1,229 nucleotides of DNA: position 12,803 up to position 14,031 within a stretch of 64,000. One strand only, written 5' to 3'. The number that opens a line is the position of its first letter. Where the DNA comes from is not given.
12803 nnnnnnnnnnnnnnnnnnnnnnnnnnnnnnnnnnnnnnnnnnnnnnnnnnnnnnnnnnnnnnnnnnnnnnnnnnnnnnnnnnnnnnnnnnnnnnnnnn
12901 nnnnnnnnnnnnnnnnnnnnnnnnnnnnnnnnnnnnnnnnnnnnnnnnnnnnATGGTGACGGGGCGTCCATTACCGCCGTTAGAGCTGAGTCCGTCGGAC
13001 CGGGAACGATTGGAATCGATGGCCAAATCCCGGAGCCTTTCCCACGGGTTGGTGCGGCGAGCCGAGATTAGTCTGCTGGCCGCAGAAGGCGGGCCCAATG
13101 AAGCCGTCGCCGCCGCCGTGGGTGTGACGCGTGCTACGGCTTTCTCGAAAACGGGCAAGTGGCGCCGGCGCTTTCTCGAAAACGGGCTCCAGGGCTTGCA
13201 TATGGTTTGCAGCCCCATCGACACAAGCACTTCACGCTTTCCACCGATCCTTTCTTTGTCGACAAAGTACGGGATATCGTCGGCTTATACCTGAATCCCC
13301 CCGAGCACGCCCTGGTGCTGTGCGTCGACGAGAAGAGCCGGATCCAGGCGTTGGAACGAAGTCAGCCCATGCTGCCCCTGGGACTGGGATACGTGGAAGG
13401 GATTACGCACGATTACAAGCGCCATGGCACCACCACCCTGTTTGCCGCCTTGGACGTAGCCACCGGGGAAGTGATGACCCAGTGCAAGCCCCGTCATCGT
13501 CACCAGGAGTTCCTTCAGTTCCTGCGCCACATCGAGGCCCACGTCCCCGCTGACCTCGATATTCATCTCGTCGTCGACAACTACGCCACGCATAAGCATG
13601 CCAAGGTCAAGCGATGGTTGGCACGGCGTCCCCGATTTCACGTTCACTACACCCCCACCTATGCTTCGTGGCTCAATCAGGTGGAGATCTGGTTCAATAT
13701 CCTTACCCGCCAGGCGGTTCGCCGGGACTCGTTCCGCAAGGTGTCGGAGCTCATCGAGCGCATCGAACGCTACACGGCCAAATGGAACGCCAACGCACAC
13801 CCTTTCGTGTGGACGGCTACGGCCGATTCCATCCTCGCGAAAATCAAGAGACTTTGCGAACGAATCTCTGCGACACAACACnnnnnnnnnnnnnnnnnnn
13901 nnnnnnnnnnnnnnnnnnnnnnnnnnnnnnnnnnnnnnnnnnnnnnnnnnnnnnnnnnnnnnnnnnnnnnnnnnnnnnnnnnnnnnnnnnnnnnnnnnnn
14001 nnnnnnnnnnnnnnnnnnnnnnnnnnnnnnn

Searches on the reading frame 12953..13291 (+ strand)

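Call 67: search_protein_families(library=pfam, proteins=[window:12953-13291:+], max_evalue=0.001)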
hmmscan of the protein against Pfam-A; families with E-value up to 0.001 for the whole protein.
window:12953-13291:+ (113 aa): 2 families
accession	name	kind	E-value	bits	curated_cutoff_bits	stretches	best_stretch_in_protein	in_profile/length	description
PF13384.12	HTH_23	-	7.2e-07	29.3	24.6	1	34-82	5-49/50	Homeodomain-like domain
PF13518.12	HTH_28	-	5.5e-05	23.6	25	1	35-83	1-45/52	Helix-turn-helix domain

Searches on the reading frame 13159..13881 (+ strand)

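Call 67: search_protein_families(library=pfam, proteins=[window:13159-13881:+], max_evalue=0.001)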
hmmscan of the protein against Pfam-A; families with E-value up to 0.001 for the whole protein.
window:13159-13881:+ (241 aa): 1 family
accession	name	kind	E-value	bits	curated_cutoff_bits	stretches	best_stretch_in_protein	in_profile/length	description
PF13358.12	DDE_3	-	1.8e-24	86.7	28.6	1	54-199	3-146/146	DDE superfamily endonuclease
